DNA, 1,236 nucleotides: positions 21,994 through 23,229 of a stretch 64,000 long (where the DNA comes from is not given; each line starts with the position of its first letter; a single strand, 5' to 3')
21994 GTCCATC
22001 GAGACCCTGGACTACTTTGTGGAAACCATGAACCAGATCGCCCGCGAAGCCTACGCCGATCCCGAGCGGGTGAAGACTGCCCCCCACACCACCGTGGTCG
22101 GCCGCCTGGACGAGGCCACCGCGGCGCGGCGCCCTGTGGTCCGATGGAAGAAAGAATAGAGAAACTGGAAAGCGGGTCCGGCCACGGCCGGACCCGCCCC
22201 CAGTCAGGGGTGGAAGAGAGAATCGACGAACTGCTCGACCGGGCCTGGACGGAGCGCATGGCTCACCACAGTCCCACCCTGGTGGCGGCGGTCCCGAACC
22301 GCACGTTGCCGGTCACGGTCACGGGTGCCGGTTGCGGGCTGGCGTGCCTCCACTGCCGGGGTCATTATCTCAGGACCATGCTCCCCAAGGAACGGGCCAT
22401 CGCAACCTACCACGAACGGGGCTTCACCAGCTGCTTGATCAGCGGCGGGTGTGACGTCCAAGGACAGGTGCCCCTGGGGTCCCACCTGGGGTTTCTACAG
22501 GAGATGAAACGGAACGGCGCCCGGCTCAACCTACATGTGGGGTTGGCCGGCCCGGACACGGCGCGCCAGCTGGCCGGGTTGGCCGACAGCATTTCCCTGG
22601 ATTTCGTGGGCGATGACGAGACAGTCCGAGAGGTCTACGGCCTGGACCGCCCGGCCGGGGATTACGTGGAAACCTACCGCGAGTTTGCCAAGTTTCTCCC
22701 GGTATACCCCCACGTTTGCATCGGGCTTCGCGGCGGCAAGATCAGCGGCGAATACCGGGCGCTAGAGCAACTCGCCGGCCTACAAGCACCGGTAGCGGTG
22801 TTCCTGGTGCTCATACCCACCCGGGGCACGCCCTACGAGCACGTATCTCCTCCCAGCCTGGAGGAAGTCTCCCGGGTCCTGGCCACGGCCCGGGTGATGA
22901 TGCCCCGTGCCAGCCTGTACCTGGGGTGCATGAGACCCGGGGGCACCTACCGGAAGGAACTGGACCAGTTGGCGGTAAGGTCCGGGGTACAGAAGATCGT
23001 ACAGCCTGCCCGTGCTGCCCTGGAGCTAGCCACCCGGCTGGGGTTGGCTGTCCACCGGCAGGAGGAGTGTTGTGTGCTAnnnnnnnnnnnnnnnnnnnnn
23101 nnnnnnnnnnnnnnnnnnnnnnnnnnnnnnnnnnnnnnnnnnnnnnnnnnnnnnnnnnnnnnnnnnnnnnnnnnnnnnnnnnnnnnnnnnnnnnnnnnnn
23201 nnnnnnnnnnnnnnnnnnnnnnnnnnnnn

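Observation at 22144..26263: gcv operon extended by two radical-SAM genes plus an LplA-like ligase and lpdA: LipS1/LipS2-type lipoate synthesis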

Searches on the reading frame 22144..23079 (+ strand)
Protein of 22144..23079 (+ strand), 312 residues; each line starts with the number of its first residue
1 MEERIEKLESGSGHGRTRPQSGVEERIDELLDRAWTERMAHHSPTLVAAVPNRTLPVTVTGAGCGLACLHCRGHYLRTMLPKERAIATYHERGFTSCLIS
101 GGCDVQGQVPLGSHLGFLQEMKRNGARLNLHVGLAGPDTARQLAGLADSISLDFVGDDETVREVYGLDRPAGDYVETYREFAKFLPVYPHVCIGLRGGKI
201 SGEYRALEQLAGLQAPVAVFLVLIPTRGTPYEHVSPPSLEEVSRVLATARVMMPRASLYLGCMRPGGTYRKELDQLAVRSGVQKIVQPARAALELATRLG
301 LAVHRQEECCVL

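Call 4: search_protein_families(library=pfam, proteins=[window:22144-23079:+], max_evalue=0.01)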
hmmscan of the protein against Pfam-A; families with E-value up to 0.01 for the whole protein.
window:22144-23079:+ (312 aa): 1 family
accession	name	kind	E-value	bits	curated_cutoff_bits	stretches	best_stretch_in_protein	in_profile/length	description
PF06968.18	BATS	-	0.0014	19.2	22.2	1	222-285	4-61/88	Biotin and Thiamin Synthesis associated domain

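Call 5: search_protein_families(library=ncbifam, proteins=[window:22144-23079:+], max_evalue=0.01)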
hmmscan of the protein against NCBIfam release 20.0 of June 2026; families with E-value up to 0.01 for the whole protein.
window:22144-23079:+ (312 aa): 2 families
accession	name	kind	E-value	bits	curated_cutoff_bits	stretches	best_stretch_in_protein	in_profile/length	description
NF053742.1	LipS1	equivalog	2.9e-83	279.5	230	1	51-310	4-268/268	LipS1 family lipoyl synthase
TIGR00433.2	bioB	equivalog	9.4e-05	21.8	225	1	221-283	219-279/307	biotin synthase BioB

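Call 7: search_solved_structures(query=window:22144-23079:+, max_evalue=1)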
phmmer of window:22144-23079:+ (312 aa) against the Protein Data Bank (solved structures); distinct sequences matched with E-value up to 1: 1.
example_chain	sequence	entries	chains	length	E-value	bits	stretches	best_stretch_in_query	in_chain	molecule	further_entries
1r30_A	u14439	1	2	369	0.063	15.6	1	110-264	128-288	Biotin synthase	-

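Call 15: find_encoding_contigs(protein=window:22144-23079:+, flank=10000, max_places=6)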
Protein window:22144-23079:+ (312 aa): no gene with exactly this product is on record in the collection.

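Call 16: find_related_loci(query=window:22144-23079:+, collection=genome_contigs, flank=10000)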
Query window:22144-23079:+ (312 aa) in genome_contigs; peptide patterns used: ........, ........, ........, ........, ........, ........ (x = any residue, [..] = any of these).
202 stretches matched a pattern; 13 encode a relative of the query (tblastn E <= 1e-3); 13 distinct loci.
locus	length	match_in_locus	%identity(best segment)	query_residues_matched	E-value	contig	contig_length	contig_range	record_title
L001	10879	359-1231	74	22-312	1e-143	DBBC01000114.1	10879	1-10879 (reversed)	MAG TPA_asm: Firmicutes bacterium UBA994 UBA994_contig_547, whole genome shotgun sequence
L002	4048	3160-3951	29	29-285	3e-9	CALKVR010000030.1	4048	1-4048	MAG TPA_asm: uncultured Polyangiaceae bacterium isolate SRR1506987_bin.141_CONCOCT_v1.1_MAG genome assembly, contig: ERZ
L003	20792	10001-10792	27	29-285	6e-8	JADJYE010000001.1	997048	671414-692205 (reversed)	MAG: Polyangiaceae bacterium isolate Lyne_18-Q3-R50-59_BAT3C.601 tig00002456-10-9959250, whole genome shotgun sequence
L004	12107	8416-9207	29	29-285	2e-7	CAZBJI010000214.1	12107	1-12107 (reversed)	MAG TPA_asm: uncultured Polyangiaceae bacterium isolate SRP287453_co1_312 genome assembly, contig: NODE_9970_length_1210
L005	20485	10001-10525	27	111-285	2e-6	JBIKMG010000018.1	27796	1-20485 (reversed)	MAG: Coxiellaceae bacterium isolate ME2014-08-31_3300042860_group5_bin67 Rohwer_bin2400_scaffold_1160_c1, whole genome s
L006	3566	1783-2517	24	29-264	3e-6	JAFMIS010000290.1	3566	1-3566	Bacterium isolate DEBay_Sum019D_L_G_100 NODE_36321_length_3566_cov_4.523782, whole genome shotgun sequence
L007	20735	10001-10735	27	29-264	1e-5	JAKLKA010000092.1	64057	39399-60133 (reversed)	MAG: Polyangiaceae bacterium isolate MAG.220 MAG.220-scaffold_1336, whole genome shotgun sequence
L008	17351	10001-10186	42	220-285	2e-5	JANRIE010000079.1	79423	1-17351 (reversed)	MAG: Hyphomicrobiaceae bacterium isolate bins.201 k141_2783889, whole genome shotgun sequence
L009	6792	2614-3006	34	139-264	3e-5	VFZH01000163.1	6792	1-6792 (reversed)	MAG: Acidimicrobiia bacterium isolate K_Offshore_80m_m2_020 K_Offshore_80m_m2_020_Ga0194132_10020713, whole genome shotg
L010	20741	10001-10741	27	29-264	4e-5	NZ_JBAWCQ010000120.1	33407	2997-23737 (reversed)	MAG: Methyloceanibacter sp. isolate MFD04867_ilm_asm_bin4 k127_151146, whole genome shotgun sequence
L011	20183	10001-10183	38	223-285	7e-5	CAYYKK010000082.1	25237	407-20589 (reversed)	MAG TPA_asm: uncultured Polyangiaceae bacterium isolate binchicken_co284_169 genome assembly, contig: NODE_2225_length_2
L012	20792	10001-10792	27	29-285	1e-4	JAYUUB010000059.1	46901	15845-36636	MAG: Polyangiaceae bacterium isolate GL122_DN_metabat_25 GL122_DN_metabat_25_58, whole genome shotgun sequence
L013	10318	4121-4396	34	193-285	1e-4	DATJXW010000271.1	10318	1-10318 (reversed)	MAG TPA_asm: Polyangiaceae bacterium isolate SMAG_U15136 k141_2068864, whole genome shotgun sequence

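Call 53: find_homologous_proteins(query=window:22144-23079:+, max_evalue=1e-10)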
Query window:22144-23079:+ (312 aa): 582 proteins with E <= 1e-10 among 7273 candidates; the best 120 are listed.
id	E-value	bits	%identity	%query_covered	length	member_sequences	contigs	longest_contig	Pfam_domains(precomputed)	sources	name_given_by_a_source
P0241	3.6e-207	705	100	100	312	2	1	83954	-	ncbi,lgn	ncbi:MAG: radical SAM protein [Bacillota bacterium]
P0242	1.1e-139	483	74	93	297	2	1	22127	-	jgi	-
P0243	5.5e-93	329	49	100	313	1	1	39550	-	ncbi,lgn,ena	-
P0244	5.8e-87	310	51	91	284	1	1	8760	-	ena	-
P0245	9.8e-87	309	49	92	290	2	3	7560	PF04055.28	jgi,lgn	-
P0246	4.6e-86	307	53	91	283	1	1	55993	-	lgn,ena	-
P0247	1.5e-85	305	48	92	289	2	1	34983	-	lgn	-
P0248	1.8e-85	305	53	90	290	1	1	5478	-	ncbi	-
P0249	2.0e-85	305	51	90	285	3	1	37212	-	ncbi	ncbi:MAG: hypothetical protein WA118_06655 [Carboxydocellales bacterium]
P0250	1.1e-84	302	49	94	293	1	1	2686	-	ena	-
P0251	1.3e-84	302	51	92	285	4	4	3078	-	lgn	-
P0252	1.4e-84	302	50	92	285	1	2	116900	-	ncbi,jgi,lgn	-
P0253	1.6e-84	302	52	89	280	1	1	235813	-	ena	-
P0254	1.8e-84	302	49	92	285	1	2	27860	-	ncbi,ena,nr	ncbi:MAG: radical SAM protein [Clostridia bacterium]|nr:radical SAM protein [Clostridia bacterium]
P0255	3.9e-84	300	52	94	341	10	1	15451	-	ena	-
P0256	6.6e-84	300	50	92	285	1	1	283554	-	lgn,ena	-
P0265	3.6e-82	294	50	91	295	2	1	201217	-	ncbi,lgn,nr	ncbi:MAG: radical SAM protein [Thermoanaerobacteraceae bacterium]|nr:radical SAM protein [Thermoanae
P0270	1.6e-81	292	51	92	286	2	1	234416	-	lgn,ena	-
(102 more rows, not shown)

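Call 54: find_encoding_contigs(protein=P0241, flank=10000, max_places=3)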
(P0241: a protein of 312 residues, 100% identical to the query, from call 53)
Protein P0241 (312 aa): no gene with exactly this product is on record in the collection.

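Call 55: list_cluster_members(proteins=[P0241, P0001])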
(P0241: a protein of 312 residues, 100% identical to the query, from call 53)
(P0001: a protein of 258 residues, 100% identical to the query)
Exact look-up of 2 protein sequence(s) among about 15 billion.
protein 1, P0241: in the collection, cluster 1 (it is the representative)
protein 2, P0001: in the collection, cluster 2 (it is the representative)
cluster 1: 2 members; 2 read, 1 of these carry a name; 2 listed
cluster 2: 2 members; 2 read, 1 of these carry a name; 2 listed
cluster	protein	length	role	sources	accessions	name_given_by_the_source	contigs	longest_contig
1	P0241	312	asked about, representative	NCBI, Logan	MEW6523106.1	MAG: radical SAM protein [Bacillota bacterium]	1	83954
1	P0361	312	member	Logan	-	-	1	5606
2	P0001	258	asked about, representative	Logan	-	-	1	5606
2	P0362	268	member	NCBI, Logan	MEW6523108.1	MAG: biotin/lipoate A/B protein ligase family protein [Bacillota bacterium]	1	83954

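Call 56: find_encoding_contigs(protein=P0265, flank=8000, max_places=1)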
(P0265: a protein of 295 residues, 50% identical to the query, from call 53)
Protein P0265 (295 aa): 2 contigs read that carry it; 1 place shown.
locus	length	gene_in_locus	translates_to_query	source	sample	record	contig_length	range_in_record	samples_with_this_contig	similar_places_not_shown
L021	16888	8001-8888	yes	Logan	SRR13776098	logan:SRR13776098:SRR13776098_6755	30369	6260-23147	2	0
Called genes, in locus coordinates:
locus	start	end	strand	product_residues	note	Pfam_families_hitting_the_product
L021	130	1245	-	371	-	PF05222:AlaDh_PNT_N, PF07992:Pyr_redox_2 (weak), PF01262:AlaDh_PNT_C, PF01488:Shikimate_DH (weak), PF02826:2-Hacid_dh_C (weak), PF00070:Pyr_redox (weak)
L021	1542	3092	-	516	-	PF00989:PAS, PF08448:PAS_4, PF13426:PAS_9, PF00158:Sigma54_activat, PF14532:Sigma54_activ_2, PF07728:AAA_5, PF25601:AAA_lid_14, PF18024:HTH_50, +6 more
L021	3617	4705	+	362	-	PF01571:GCV_T, PF08669:GCV_T_C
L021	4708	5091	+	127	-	PF01597:GCV_H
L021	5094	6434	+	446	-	PF02347:GDC-P, PF00266:Aminotran_5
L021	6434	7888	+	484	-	PF02347:GDC-P, PF00266:Aminotran_5, PF21478:GcvP2_C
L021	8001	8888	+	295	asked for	-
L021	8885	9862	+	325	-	PF04055:Radical_SAM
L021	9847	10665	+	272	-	PF21948:LplA-B_cat, PF03099:BPL_LplA_LipB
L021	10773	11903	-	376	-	PF04632:FUSC (faint), PF06081:ArAE_1, PF13515:FUSC_2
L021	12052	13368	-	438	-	PF12704:MacB_PCD, PF02687:FtsX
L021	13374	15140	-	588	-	PF00364:Biotin_lipoyl (faint), PF25917:BSH_RND (faint), PF25919:BSH_CusB, PF25973:BSH_CzcB (weak), PF25984:BSH_YknX (faint), PF25954:Beta-barrel_RND_2 (weak), PF25990:Beta-barrel_YknX, PF25989:YknX_C (weak), +2 more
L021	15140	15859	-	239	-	PF00005:ABC_tran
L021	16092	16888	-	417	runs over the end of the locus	PF09861:Lar_N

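Call 57: find_encoding_contigs(protein=P0270, flank=8000, max_places=1)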
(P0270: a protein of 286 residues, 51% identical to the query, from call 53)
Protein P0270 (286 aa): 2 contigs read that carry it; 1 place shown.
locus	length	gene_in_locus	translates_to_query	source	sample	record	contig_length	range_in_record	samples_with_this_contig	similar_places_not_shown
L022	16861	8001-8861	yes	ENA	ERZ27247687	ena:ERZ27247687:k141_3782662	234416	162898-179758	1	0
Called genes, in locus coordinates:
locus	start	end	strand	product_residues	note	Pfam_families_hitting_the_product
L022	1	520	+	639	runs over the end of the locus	PF00664:ABC_membrane, PF00005:ABC_tran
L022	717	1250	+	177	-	-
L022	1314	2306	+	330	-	PF13400:Tad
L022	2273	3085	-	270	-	PF00563:EAL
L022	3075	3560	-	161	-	-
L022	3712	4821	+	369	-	PF01571:GCV_T, PF08669:GCV_T_C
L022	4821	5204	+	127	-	PF01597:GCV_H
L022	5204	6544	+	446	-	PF02347:GDC-P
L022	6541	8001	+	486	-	PF02347:GDC-P, PF00266:Aminotran_5 (weak), PF21478:GcvP2_C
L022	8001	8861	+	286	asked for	-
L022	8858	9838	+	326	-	PF04055:Radical_SAM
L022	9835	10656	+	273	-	PF21948:LplA-B_cat, PF03099:BPL_LplA_LipB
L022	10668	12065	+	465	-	PF00890:FAD_binding_2 (faint), PF07992:Pyr_redox_2, PF12831:FAD_oxidored (weak), PF13738:Pyr_redox_3, PF00070:Pyr_redox, PF02852:Pyr_redox_dim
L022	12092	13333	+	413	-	PF00464:SHMT, PF00155:Aminotran_1_2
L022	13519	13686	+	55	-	-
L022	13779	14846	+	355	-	PF01321:Creatinase_N, PF00557:Peptidase_M24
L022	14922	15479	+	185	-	PF08207:EFP_N, PF01132:EFP, PF09285:Elong-fact-P_C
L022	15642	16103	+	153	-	PF26408:DUF8106 (faint), PF07754:Ribosomal_aS21 (faint)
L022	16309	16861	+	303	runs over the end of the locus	PF19568:Spore_III_AA, PF13191:AAA_16 (faint), PF13604:AAA_30 (faint)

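Call 58: find_encoding_contigs(protein=P0256, flank=8000, max_places=1)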
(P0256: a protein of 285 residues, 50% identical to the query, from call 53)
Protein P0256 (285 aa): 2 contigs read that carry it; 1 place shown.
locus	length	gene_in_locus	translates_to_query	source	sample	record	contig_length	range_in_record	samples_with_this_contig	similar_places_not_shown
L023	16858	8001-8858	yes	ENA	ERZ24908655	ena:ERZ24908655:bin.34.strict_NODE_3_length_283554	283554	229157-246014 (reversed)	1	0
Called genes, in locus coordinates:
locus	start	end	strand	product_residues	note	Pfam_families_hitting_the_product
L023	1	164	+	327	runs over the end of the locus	PF00753:Lactamase_B, PF23023:Anti-Pycsar_Apyc1 (weak), PF12706:Lactamase_B_2 (weak)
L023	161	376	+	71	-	PF11213:DUF3006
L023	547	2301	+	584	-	PF08448:PAS_4 (faint), PF00989:PAS, PF13188:PAS_8, PF13426:PAS_9, PF01966:HD, PF13487:HD_5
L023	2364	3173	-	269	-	PF02557:VanY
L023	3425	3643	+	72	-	-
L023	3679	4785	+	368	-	PF01571:GCV_T, PF08669:GCV_T_C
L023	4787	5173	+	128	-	PF01597:GCV_H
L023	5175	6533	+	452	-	PF02347:GDC-P, PF00266:Aminotran_5 (weak)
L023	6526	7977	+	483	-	PF02347:GDC-P, PF00266:Aminotran_5, PF21478:GcvP2_C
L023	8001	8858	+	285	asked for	-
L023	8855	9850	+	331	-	PF04055:Radical_SAM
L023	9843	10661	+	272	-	PF21948:LplA-B_cat, PF03099:BPL_LplA_LipB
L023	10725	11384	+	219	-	PF03315:SDH_beta, PF01842:ACT, PF22629:ACT_AHAS_ss (faint)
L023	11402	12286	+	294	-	PF03313:SDH_alpha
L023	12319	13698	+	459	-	PF00890:FAD_binding_2 (weak), PF01134:GIDA, PF03486:HI0933_like (weak), PF07992:Pyr_redox_2, PF12831:FAD_oxidored, PF13738:Pyr_redox_3, PF00070:Pyr_redox, PF02852:Pyr_redox_dim, +5 more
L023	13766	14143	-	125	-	PF01042:Ribonuc_L-PSP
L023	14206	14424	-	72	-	-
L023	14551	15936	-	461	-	PF01212:Beta_elim_lyase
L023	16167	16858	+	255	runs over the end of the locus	-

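Call 74: predict_structure(alignment_id=A4)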
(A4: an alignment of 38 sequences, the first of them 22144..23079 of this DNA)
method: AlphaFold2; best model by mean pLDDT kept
length: 312 residues; sequences in the alignment: 38
mean_pLDDT: 93.5   pTM: 0.88
mean pLDDT of the five models: 93.5, 93.5, 93.5, 93.2, 92.7
residues with pLDDT >= 90: 275; 70-90: 15; 50-70: 11; < 50: 11
segments of 3 or more residues with pLDDT < 50: 11-20
pLDDT, mean of each block of 10 residues (from residue 1): 58 48 83 99 98 97 89 91 98 97 96 98 98 97 97 97 96 98 98 97 98 98 93 97 99 99 96 99 98 99 94 86
secondary structure, 60 per line:
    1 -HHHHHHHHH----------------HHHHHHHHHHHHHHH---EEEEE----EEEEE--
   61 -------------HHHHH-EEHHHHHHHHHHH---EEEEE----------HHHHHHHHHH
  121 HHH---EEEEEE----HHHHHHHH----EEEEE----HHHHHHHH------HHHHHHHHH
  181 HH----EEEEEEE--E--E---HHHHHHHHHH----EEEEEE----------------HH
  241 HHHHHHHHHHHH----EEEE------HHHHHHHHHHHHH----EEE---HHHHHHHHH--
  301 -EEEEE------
elements in order: H2-10 H27-41 E45-49 E54-58 H74-78 H82-92 E96-100 H111-123 E127-132 H137-144 E149-153 H158-165 H172-182 E187-193 H203-212 E217-222 H239-252 E257-260 H267-279 E284-286 H290-298 E302-306

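Call 76: fold_search(model_id=the predicted structure, library=pdb)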
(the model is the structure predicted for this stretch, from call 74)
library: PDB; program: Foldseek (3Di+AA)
matches with E <= 10: 1705; with E <= 0.001: 162
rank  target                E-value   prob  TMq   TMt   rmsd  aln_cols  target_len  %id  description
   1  8vcw                  2.8e-15  1.00  0.68  0.65   7.2       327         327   16  X-Ray Crystal Structure of the biotin synthase from B. obeum (released 2024-01-24)
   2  8vdw_A                1.8e-14  1.00  0.67  0.64   4.8       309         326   15  X-Ray Crystal Structure of the biotin synthase from V. parvula (released 2024-01-24)
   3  1r30_A                2.2e-14  1.00  0.67  0.67   4.6       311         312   17  The Crystal Structure of Biotin Synthase, an S-Adenosylmethionine-Dependent Radical Enzyme (released 2004-01-13)
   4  1r30_B                2.8e-14  1.00  0.67  0.67   4.6       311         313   17  The Crystal Structure of Biotin Synthase, an S-Adenosylmethionine-Dependent Radical Enzyme (released 2004-01-13)
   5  3iiz                  3.2e-14  1.00  0.63  0.57   5.9       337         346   13  X-ray structure of the FeFe-hydrogenase maturase HydE from T. maritima in complex with S-adenosyl-L-methionine (released 2009-09-22)
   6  8vdw_B                4.3e-14  1.00  0.66  0.63   5.0       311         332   15  X-Ray Crystal Structure of the biotin synthase from V. parvula (released 2024-01-24)
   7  7o1t                  6.2e-14  1.00  0.63  0.56   5.9       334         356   13  Fe(CO)2CNCl species bound [HydE from T. Maritima (released 2021-05-26)
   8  7o1p                  8.4e-14  1.00  0.63  0.60   5.5       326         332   13  [FeFe]-hydrogenase maturase HydE from T. Maritima (C-ter stretch absent) (released 2021-05-26)
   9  8qmk                  1.1e-13  1.00  0.62  0.55   5.8       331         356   14  Enzymatically-produced complex-B bound TmHydE structure (released 2023-11-22)
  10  3ciw                  1.5e-13  1.00  0.62  0.57   5.7       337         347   14  X-RAY structure of the [FeFe]-hydrogenase maturase HydE from thermotoga maritima (released 2008-04-08)
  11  7o1o                  1.6e-13  1.00  0.62  0.56   5.9       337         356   14  Complex-B bound [FeFe]-hydrogenase maturase HydE fromT. Maritima (Auxiliary cluster deleted variant) (released 2021-05-26)
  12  3cix                  1.8e-13  1.00  0.63  0.57   5.8       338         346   14  X-RAY structure of the [FeFe]-hydrogenase maturase HydE from thermotoga maritima in complex with thiocyanate (released 2008-04-08)
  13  5ff2                  2.2e-13  1.00  0.64  0.58   5.6       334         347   13  HydE from T. maritima in complex with (2R,4R)-TDA (released 2016-04-06)
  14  5few                  2.5e-13  1.00  0.64  0.58   5.8       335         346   14  HydE from T. maritima in complex with S-adenosyl-L-cysteine (final product) (released 2016-04-06)
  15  5fep                  6.6e-13  1.00  0.63  0.58   5.8       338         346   14  HydE from T. maritima in complex with (2R,4R)-MeTDA (released 2016-04-06)
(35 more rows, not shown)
